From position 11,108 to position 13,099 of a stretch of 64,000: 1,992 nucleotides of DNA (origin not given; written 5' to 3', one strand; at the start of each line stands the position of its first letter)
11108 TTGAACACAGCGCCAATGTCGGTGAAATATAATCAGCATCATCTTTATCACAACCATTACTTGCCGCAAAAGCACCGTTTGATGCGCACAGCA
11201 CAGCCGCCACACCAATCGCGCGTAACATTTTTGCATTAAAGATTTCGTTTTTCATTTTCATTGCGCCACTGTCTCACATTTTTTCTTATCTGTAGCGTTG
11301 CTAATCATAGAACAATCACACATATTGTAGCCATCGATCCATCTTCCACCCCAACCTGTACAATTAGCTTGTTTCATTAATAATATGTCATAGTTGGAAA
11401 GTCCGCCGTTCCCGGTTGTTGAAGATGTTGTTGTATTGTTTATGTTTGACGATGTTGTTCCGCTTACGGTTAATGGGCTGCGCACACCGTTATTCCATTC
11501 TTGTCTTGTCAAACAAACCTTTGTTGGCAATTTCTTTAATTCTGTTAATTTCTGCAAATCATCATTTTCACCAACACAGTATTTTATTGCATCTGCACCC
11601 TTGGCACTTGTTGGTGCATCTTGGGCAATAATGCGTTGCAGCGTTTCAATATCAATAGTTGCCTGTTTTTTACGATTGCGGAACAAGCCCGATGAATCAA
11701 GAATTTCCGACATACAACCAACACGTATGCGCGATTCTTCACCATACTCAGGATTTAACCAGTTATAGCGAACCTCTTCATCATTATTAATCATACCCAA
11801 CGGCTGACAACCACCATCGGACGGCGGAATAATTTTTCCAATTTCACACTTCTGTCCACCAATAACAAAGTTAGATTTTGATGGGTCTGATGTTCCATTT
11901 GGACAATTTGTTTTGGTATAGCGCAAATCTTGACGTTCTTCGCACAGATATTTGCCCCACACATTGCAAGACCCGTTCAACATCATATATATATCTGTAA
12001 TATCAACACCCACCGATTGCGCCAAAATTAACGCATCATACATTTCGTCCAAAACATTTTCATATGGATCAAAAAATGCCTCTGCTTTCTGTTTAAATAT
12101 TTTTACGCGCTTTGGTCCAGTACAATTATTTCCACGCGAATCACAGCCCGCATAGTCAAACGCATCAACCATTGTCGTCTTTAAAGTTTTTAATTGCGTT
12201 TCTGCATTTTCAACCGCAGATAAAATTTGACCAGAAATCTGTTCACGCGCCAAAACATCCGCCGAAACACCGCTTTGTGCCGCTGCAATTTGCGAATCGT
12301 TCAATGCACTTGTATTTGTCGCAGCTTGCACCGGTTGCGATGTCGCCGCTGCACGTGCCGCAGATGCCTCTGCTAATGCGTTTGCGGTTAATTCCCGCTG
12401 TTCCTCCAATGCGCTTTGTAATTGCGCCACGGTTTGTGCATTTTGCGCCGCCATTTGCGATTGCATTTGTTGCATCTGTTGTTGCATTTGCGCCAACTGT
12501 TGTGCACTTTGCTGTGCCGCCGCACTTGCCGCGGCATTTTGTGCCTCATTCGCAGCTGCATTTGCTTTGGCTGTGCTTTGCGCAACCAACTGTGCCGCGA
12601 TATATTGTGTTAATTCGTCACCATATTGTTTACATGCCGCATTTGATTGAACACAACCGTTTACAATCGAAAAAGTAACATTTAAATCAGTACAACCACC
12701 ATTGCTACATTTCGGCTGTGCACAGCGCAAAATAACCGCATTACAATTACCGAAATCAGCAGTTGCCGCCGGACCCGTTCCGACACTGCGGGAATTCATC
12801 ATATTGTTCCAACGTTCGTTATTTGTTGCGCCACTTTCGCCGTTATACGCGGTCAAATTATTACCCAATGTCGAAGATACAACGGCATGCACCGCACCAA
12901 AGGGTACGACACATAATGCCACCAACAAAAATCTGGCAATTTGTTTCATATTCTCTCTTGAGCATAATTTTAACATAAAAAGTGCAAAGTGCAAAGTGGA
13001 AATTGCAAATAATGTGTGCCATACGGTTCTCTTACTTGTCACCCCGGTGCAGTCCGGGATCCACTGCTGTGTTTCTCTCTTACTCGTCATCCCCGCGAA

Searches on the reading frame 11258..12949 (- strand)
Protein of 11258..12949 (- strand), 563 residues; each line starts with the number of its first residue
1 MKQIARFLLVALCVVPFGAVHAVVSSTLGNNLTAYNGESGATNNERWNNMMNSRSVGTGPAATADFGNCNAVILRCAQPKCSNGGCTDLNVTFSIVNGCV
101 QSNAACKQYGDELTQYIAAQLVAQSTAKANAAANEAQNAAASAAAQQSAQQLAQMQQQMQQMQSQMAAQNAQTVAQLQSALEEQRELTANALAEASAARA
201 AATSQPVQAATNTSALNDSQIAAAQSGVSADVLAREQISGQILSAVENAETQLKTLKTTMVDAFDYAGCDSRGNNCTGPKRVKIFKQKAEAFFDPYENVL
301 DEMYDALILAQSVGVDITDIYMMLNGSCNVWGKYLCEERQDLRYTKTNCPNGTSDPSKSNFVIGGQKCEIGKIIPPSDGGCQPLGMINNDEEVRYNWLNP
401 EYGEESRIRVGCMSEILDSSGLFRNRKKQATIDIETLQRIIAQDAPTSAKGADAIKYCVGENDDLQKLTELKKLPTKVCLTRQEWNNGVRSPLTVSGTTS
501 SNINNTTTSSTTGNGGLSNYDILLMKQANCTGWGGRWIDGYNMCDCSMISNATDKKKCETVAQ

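Call 4: search_protein_families(library=pfam, proteins=[window:11258-12949:-], max_evalue=1)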
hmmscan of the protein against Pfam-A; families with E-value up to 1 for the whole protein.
window:11258-12949:- (563 aa): 3 families
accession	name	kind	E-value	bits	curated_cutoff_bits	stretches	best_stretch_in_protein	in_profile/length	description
PF03153.18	TFIIA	-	0.00034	21.2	36.2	1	103-251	144-282/415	Transcription factor IIA, alpha/beta subunit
PF02841.20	GBP_C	-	0.044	13.6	24.3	1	105-202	177-288/297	Guanylate-binding protein, C-terminal domain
PF24566.1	HEAT_Ints3_C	-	0.49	9.8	27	1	106-182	300-379/393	Ints3-like, C-terminal HEAT repeats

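Call 5: search_protein_families(library=ncbifam, proteins=[window:11258-12949:-], max_evalue=1)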
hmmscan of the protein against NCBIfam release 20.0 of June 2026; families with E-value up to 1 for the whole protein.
window:11258-12949:- (563 aa): 4 families
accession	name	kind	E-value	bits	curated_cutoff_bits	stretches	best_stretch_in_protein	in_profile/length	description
NF038345.1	wall_hydro_RipC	exception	0.14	11.5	425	1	116-227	136-249/362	peptidoglycan hydrolase RipC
NF011501.0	PRK14939.1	subfamily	0.18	10.2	796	1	109-217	600-706/803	DNA gyrase subunit B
NF005846.3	PRK07764.1-6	equivalog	0.27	10.2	625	1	119-256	436-571/628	DNA polymerase III subunit gamma and tau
NF007124.0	PRK09565.1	equivalog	0.88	8.9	446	0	77-257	307-492/637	heme-binding protein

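Call 12: find_homologous_proteins(query=window:11258-12949:-)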
Query window:11258-12949:- (563 aa): 1347 proteins with E <= 0.001 among 8000 candidates; the best 120 are listed.
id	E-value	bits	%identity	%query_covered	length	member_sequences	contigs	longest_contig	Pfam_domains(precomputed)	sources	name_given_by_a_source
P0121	0.0e+0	1087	89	99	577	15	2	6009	-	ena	-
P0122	3.8e-238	809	75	89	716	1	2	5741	-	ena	-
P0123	2.3e-231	787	76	85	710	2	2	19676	-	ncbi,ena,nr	ncbi:MAG: hypothetical protein J5679_03345 [Alphaproteobacteria bacterium]|nr:hypothetical protein [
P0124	1.9e-209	715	61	97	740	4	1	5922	-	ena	-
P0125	3.1e-208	711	60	99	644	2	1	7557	-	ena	-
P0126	1.0e-206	706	64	91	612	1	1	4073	-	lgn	-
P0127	6.8e-205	700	66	86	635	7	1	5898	-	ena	-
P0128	1.1e-204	699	59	99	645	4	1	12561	-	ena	-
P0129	1.3e-204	699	61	97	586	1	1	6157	-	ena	-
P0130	2.5e-204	698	66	88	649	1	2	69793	-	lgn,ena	-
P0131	4.1e-201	687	63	90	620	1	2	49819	-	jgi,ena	-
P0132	7.3e-201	686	59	98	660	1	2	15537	-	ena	-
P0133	6.6e-200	683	67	86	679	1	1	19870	-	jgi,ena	-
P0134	1.3e-199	682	59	100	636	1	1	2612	-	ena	-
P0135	5.2e-198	677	59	98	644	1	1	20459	-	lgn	-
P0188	3.6e-175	602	61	85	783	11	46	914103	-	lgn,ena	-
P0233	3.3e-169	582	45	62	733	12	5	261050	-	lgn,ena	-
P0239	6.2e-169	581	59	22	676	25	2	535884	-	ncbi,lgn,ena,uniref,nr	ncbi:MAG TPA: hypothetical protein IAC63_02230 [Candidatus Enterousia avicola]|uniref:IncF plasmid c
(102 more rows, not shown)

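Call 14: list_cluster_members(proteins=[P0239, P0108, P0300])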
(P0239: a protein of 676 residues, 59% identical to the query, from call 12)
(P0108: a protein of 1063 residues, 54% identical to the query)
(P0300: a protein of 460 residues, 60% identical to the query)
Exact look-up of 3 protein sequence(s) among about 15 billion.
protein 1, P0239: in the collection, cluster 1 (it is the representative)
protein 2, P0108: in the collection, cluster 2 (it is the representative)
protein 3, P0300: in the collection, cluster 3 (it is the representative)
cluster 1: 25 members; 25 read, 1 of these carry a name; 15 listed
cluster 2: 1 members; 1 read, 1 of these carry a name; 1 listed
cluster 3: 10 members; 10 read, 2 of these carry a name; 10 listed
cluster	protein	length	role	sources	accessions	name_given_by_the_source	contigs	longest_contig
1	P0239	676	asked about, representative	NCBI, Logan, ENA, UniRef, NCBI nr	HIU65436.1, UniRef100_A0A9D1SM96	MAG TPA: hypothetical protein IAC63_02230 [Candidatus Enterousia avicola] | IncF plasmid conjugative transfer protein TraN n=1 Tax=Candidatus Enterousia avicola ... | hypothetical protein [Candidatus Enterousia avicola]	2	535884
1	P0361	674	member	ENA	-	-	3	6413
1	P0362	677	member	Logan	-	-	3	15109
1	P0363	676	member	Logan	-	-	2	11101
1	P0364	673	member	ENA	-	-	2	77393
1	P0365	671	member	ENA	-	-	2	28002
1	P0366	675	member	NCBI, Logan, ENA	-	-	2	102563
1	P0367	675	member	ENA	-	-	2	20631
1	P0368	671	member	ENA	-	-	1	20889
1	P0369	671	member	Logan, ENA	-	-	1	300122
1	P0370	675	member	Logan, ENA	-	-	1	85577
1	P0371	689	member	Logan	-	-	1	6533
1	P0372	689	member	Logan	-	-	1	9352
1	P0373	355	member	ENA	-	-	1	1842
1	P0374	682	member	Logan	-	-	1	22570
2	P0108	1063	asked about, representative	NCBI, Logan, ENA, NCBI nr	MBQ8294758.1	MAG: hypothetical protein IJX89_05230 [Alphaproteobacteria bacterium] | hypothetical protein [Alphaproteobacteria bacterium]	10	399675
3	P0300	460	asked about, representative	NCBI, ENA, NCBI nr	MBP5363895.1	MAG: hypothetical protein J6Y49_00900 [Alphaproteobacteria bacterium] | hypothetical protein [Alphaproteobacteria bacterium]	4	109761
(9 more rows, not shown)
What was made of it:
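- UniRef100_A0A9D1SM96 (P0239) carries the name 'IncF plasmid conjugative transfer protein TraN' (call 14).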

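Call 16: search_protein_families(library=pfam, proteins=[P0239, P0188, P0233, P0123], max_evalue=1)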
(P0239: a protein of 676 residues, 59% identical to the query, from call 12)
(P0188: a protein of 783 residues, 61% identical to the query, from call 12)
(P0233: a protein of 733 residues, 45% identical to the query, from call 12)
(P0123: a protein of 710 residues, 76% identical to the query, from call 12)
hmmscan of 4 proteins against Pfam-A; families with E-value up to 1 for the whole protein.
P0239 (676 aa): 4 families
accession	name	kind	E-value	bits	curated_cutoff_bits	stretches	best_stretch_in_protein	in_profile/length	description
PF03153.18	TFIIA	-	0.00018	22.1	36.2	1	117-225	156-272/415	Transcription factor IIA, alpha/beta subunit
PF00351.26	Biopterin_H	-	0.4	10.1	22.7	1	99-176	214-290/331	Biopterin-dependent aromatic amino acid hydroxylase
PF16113.10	ECH_2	-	0.65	9.9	27.2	1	118-258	180-306/335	Enoyl-CoA hydratase/isomerase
PF02601.20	Exonuc_VII_L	-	0.86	9.5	35.9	0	114-231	119-234/315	Exonuclease VII, large subunit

P0188 (783 aa): 1 family
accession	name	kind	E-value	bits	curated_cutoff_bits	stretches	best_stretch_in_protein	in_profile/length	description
PF03153.18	TFIIA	-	0.00011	22.7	36.2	1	139-285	149-286/415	Transcription factor IIA, alpha/beta subunit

P0233 (733 aa): 3 families
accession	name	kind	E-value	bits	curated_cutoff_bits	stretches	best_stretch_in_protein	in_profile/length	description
PF03153.18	TFIIA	-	0.00081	19.9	36.2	1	128-264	154-271/415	Transcription factor IIA, alpha/beta subunit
PF05667.16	CCDC22_CC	-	0.045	13.3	39.2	1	113-250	56-194/477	CCDC22 protein coiled-coil region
PF06391.18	MAT1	-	0.76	10.1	25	0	143-212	90-156/201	CDK-activating kinase assembly factor MAT1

P0123 (710 aa): 2 families
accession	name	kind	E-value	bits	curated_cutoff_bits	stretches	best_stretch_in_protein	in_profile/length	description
PF03153.18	TFIIA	-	0.0028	18.1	36.2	1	90-250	133-283/415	Transcription factor IIA, alpha/beta subunit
PF13012.11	MitMem_reg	-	0.051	13.9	26.6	1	114-202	3-92/113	Maintenance of mitochondrial structure and function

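Call 23: search_solved_structures(query=A1, max_evalue=10, show_alignments=2)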
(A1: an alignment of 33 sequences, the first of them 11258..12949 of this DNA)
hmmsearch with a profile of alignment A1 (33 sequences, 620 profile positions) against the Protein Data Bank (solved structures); distinct sequences matched with E-value up to 10: 3.
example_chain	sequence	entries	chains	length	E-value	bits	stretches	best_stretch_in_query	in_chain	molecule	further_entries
4gdo_A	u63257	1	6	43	0.19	13.4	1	164-201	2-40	Plectin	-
7x5d_A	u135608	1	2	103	0.33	12.6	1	104-186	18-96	Lamin-A/C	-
1j8b_A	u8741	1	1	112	8.1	8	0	150-169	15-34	YbaB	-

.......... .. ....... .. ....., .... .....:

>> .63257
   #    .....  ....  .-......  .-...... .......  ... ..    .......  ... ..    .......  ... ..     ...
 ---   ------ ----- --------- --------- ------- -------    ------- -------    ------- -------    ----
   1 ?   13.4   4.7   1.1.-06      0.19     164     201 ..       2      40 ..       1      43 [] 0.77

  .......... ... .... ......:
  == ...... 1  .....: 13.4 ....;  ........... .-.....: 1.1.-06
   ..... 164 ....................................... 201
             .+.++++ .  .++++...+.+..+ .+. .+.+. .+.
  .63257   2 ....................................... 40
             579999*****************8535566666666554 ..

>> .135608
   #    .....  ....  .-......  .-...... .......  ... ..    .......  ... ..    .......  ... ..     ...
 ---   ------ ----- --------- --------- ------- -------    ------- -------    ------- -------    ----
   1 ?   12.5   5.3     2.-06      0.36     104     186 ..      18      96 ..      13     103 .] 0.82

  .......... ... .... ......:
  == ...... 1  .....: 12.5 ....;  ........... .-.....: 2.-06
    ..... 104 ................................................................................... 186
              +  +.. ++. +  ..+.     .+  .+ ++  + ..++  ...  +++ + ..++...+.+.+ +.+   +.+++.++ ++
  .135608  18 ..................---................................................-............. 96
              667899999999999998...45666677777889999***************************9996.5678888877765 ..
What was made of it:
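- No PDB TraN hit (call 23).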

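Call 51: search_protein_families(library=ncbifam, proteins=[P0239, P0188, P0233], max_evalue=1)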
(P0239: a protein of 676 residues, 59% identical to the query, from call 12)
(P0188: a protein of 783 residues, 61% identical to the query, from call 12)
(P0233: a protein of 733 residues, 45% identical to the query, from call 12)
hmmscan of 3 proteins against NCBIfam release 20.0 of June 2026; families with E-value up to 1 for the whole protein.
P0239 (676 aa): 5 families
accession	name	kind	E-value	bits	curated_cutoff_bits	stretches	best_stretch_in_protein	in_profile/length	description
NF006127.0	PRK08271.1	equivalog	0.042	12.3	545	1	148-297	7-157/631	anaerobic ribonucleoside-triphosphate reductase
TIGR01628.1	PABP-1234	subfamily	0.42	9.7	497.1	1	130-201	399-538/595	polyadenylate binding protein, human types 1, 2, 3, 4 family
NF008074.0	PRK10811.1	equivalog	0.73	7.5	908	1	124-237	858-967/1068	ribonuclease E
NF005832.0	PRK07735.1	equivalog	0.82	8.8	431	0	129-281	92-254/430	NADH-quinone oxidoreductase subunit C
NF041120.1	RqcH_arch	equivalog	0.94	8.2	400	0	106-274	254-422/645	ribosome rescue protein RqcH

P0188 (783 aa): 1 family
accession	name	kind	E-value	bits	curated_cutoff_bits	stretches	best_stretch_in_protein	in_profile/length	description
NF045780.1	TrlF_fam_ATP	equivalog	0.6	8.7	350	0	156-291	572-700/944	TrlF family AAA-like ATPase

P0233 (733 aa): 2 families
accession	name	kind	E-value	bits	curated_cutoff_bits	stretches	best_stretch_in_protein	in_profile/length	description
NF041699.1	Shig_StxB_1d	exception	0.42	10.7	199.5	1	617-666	28-78/89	Shiga toxin Stx1d subunit B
NF045622.1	Npun_F5560_fam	hypoth_equivalog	0.66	10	125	0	120-188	14-82/156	Npun_F5560 family protein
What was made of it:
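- On F-type T4SS TraN: None at E<=1 for C, P0239, P0188, P0233 or P0123 (calls 4, 5, 16, 51).
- Closest known: F-plasmid TraN. Different: All profile tests are negative, and there is no conjugation context (calls 4, 5, 16, 23, 51).
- No TraN model in Pfam or NCBIfam matches C, P0239 or other homologues, even at E<=1 (calls 4, 5, 16, 51).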

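Call 72: search_protein_families(library=phrogs, proteins=[window:11258-12949:-], max_evalue=0.01)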
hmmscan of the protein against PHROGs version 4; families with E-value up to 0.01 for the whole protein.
window:11258-12949:- (563 aa): 0 families
